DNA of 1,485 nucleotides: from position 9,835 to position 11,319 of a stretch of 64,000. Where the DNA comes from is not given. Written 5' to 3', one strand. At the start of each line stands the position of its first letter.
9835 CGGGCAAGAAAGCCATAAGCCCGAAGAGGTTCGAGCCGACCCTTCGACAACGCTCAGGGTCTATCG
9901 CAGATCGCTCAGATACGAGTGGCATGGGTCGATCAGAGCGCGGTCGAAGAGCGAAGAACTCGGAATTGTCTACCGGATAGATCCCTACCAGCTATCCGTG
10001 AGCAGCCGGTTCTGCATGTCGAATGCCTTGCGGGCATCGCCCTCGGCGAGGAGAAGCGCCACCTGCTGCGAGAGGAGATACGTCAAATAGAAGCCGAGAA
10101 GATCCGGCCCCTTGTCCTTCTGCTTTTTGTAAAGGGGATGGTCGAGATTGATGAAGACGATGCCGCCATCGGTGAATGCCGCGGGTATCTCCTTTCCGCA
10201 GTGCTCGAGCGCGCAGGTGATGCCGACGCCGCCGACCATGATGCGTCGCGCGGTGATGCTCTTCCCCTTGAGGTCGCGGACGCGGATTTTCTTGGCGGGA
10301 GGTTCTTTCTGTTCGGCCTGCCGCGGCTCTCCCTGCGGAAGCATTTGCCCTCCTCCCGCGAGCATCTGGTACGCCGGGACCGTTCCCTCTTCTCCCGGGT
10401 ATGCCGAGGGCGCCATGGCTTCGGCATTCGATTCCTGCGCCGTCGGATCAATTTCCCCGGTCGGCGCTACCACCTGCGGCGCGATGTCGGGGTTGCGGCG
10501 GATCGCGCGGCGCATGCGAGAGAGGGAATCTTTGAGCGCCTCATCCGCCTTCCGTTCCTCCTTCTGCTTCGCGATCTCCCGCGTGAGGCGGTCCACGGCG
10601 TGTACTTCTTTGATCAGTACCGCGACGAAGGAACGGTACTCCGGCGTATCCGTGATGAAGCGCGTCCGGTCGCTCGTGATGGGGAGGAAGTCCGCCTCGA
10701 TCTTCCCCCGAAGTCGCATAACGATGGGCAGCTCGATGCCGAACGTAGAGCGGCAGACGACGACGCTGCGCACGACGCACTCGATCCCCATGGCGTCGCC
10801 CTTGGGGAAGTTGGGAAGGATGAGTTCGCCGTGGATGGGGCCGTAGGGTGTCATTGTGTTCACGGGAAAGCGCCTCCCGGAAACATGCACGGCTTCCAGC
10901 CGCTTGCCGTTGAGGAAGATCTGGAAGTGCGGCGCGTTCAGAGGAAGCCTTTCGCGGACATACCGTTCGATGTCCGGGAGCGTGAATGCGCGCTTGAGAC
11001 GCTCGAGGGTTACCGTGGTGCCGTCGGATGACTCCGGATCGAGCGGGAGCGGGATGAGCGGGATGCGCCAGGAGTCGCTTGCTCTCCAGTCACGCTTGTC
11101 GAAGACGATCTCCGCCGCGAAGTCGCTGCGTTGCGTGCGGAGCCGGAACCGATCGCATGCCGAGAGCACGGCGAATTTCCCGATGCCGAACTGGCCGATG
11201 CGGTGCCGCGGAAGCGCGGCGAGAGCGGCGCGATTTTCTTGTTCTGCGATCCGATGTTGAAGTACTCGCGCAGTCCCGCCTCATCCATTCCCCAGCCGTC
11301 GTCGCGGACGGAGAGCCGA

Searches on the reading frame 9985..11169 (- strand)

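Call 19: search_protein_families(library=pfam, proteins=[window:9985-11169:-], max_evalue=0.01)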
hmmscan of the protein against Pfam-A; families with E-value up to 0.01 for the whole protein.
window:9985-11169:- (394 aa): 0 families

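Call 20: search_protein_families(library=phrogs, proteins=[window:9985-11169:-], max_evalue=0.01)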
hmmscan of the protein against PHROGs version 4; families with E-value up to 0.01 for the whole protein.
window:9985-11169:- (394 aa): 0 families

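Call 73: search_protein_families(library=ncbifam, proteins=[window:9985-11169:-], max_evalue=0.01)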
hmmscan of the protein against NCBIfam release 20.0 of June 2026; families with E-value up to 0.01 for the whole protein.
window:9985-11169:- (394 aa): 1 family
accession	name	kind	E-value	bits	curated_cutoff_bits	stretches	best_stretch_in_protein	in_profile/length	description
NF050001.1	restrict_BbrUII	equivalog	0.0033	16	550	0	154-216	308-380/659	BbrUII/HgiDII family restriction enzyme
